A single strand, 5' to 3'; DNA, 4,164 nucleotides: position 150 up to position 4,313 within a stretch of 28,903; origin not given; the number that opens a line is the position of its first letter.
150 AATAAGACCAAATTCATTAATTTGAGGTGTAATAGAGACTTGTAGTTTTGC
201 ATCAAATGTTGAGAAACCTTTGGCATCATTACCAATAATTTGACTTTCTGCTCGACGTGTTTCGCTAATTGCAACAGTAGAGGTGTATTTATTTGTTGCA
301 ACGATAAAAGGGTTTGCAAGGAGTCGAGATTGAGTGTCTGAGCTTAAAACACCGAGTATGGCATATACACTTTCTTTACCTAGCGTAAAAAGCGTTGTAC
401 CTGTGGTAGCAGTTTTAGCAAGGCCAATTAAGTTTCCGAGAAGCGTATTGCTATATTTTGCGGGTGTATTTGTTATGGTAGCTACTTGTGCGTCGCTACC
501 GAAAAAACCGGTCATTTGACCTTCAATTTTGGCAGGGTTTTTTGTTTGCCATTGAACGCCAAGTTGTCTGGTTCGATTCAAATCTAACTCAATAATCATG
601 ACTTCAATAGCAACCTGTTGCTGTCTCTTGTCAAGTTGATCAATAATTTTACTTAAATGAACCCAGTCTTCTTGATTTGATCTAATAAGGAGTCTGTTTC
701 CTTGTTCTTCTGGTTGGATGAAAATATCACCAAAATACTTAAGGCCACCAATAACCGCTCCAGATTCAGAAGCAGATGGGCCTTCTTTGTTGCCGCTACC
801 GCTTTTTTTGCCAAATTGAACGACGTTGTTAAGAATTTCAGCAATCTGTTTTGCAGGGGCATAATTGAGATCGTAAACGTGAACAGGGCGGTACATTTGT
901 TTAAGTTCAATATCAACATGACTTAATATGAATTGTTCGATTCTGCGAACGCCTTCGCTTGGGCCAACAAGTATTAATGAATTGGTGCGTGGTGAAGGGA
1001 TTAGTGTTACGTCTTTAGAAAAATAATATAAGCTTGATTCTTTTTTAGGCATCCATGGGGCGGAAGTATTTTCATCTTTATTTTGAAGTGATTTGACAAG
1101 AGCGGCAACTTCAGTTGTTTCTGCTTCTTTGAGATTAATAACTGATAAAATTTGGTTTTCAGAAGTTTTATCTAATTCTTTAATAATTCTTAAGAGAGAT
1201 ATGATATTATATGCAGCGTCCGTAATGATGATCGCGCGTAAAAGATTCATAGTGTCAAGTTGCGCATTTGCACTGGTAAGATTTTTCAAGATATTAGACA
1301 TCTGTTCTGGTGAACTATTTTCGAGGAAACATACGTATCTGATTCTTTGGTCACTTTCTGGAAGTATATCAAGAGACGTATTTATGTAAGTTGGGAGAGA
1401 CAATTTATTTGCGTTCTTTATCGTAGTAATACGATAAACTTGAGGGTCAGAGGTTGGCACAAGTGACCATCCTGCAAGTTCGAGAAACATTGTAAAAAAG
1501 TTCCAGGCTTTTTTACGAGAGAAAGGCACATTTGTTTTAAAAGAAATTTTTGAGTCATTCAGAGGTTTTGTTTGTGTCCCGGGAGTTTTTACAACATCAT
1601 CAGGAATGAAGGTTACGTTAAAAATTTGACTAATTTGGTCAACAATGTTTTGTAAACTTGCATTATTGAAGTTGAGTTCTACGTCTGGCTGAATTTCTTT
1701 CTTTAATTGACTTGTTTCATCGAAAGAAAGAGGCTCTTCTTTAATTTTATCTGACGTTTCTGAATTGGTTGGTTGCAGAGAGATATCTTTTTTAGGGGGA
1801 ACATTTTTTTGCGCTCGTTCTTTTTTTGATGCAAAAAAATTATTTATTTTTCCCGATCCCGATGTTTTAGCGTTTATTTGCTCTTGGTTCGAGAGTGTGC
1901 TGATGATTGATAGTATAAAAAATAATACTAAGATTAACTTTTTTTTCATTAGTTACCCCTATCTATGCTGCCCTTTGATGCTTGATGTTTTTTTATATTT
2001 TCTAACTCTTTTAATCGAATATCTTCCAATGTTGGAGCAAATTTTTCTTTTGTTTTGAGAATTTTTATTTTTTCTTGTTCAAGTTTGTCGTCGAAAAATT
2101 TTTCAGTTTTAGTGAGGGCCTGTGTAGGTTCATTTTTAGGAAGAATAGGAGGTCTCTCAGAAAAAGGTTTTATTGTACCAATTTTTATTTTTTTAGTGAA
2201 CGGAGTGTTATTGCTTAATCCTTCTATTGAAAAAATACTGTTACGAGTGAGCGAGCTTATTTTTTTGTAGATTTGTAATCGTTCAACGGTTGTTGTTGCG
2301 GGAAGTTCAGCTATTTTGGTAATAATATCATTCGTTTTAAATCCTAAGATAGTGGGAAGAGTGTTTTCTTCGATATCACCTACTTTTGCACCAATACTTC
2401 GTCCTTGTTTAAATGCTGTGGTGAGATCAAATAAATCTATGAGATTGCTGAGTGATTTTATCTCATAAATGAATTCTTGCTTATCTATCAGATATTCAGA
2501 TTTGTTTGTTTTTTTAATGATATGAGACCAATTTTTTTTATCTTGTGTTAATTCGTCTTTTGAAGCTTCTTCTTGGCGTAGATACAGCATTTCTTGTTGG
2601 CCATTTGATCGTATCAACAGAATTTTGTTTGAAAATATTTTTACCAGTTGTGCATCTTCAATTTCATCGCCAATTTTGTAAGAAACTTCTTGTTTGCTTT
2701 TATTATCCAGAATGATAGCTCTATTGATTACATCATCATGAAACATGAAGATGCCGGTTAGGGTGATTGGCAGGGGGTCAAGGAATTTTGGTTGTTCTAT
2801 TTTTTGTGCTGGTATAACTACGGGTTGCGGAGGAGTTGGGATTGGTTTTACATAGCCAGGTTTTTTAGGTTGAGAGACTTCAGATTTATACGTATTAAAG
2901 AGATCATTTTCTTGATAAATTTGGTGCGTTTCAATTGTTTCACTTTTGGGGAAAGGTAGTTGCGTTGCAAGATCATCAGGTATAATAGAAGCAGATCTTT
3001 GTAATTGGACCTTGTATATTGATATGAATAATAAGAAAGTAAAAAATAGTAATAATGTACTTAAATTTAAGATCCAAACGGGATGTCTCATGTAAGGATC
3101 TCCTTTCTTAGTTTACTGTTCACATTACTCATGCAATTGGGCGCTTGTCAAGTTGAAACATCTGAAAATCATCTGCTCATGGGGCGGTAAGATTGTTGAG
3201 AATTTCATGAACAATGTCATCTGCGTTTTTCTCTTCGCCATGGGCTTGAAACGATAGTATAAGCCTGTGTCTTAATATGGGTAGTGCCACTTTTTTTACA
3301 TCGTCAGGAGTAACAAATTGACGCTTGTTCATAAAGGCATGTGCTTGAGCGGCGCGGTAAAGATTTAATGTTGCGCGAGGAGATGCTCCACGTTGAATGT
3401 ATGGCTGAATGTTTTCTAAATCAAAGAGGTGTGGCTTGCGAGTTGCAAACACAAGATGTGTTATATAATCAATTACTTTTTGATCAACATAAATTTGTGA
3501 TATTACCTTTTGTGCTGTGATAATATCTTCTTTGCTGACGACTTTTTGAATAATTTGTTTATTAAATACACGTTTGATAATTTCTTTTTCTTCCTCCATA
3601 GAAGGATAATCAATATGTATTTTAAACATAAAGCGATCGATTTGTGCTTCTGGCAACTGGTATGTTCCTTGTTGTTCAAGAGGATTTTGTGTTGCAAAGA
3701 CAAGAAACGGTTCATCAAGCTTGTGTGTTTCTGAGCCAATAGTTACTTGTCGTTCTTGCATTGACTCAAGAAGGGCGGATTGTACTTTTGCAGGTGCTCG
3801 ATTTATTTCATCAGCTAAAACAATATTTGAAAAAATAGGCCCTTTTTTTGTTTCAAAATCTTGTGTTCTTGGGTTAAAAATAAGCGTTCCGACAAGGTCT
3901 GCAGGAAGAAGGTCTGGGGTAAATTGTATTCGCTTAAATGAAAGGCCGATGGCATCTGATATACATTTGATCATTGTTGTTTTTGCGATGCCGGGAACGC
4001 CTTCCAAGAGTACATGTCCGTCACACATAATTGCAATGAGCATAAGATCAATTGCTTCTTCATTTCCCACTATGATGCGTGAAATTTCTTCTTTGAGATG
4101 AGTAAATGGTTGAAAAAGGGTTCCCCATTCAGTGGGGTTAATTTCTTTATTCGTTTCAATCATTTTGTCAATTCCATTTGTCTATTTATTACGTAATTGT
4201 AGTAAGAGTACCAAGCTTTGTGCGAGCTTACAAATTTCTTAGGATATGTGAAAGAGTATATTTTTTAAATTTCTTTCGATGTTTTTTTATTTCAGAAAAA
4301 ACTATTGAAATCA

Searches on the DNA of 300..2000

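Call 97: search_rna_families(source=window, start=300, end=2000, threshold=evalue, max_evalue=1)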
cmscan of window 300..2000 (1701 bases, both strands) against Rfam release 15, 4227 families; matches with E-value up to 1: 0.
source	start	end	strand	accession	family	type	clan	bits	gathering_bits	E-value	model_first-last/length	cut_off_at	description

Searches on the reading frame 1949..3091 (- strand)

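Call 10: search_protein_families(library=pfam, proteins=[window:1949-3091:-], max_evalue=0.001)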
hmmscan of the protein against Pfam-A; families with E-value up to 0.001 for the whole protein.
window:1949-3091:- (380 aa): 1 family
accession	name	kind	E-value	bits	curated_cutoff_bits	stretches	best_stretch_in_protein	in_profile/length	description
PF11356.14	T2SSC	-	2.8e-06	27.7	27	1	107-171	78-141/141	Type II secretion system protein C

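Call 77: search_protein_families(library=ncbifam, proteins=[window:1949-3091:-], max_evalue=0.01)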
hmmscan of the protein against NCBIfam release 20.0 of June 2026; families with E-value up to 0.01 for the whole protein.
window:1949-3091:- (380 aa): 2 families
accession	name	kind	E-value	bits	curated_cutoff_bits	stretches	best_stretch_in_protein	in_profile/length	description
NF041515.1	GspC_delta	equivalog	2.7e-15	56.9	150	1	70-280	69-289/311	type II secretion system protein GspC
TIGR01713.1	typeII_sec_gspC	equivalog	2.3e-07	30.7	101.6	1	106-268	80-226/259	type II secretion system protein GspC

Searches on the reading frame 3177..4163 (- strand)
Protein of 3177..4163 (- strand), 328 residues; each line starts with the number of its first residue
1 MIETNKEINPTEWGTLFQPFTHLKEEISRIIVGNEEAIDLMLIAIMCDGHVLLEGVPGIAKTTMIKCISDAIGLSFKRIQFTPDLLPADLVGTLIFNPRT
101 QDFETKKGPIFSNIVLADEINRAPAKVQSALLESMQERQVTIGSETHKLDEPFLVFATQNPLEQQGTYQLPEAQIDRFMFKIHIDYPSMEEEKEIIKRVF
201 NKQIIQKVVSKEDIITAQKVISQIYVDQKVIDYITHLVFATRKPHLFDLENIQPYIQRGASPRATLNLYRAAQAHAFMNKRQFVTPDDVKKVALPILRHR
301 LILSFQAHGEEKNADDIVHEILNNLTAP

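Call 10: search_protein_families(library=pfam, proteins=[window:3177-4163:-], max_evalue=0.001)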
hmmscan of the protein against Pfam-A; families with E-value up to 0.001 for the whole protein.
window:3177-4163:- (328 aa): 9 families
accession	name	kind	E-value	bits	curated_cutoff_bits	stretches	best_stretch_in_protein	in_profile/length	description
PF07726.17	AAA_3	-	1.9e-64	215.9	27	1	50-180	1-131/131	ATPase family associated with various cellular activities (AAA)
PF17863.7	AAA_lid_2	-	9.9e-24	83.3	22.7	1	252-321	5-74/74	AAA lid domain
PF20030.5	bpMoxR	-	1.6e-15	57.2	27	1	23-217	6-197/205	MoxR domain in the MoxR-vWA-beta-propeller ternary systems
PF07728.20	AAA_5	-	4e-15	56.5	22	1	50-178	1-139/139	AAA domain (dynein-related subfamily)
PF00493.29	MCM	-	1e-05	25.2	23.3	1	31-162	40-174/224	MCM P-loop domain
PF00004.35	AAA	-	0.0001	23.2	21.2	1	51-185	1-130/131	ATPase family associated with various cellular activities (AAA)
PF05496.18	RuvB_N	-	0.00012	22.3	27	1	49-142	34-115/159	Holliday junction DNA helicase RuvB P-loop domain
PF00158.32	Sigma54_activat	-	0.0002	21.5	20.2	1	50-165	24-148/168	Sigma-54 interaction domain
PF01078.27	Mg_chelatase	-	0.00043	20.2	20.3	0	31-69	5-43/207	Magnesium chelatase, subunit ChlI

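Call 89: search_protein_families(library=ncbifam, proteins=[window:3177-4163:-], max_evalue=0.00001)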
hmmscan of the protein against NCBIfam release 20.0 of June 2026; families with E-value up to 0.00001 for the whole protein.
window:3177-4163:- (328 aa): 6 families
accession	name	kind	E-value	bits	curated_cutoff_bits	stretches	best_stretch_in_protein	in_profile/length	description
TIGR02031.1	BchD-ChlD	equivalog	8.9e-11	41.2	499.55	1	114-309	94-279/608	magnesium chelatase ATPase subunit D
NF047784.1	MadB_ATPase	equivalog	2.4e-09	36.8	475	1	114-210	141-235/298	MadB family AAA-type ATPase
NF010054.0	PRK13531.1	equivalog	7.1e-09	35.2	681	1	23-289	14-277/498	ATPase RavA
TIGR02442.1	Cob-chelat-sub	hypoth_equivalog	8.2e-08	31.1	779.45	1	114-303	130-312/641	putative cobaltochelatase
NF000868.0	PRK00080.1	equivalog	2.5e-06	26.6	282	1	49-202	52-195/330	Holliday junction branch migration DNA helicase RuvB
TIGR00635.1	ruvB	equivalog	9.7e-06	24.8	299.05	0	49-201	31-173/305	Holliday junction branch migration DNA helicase RuvB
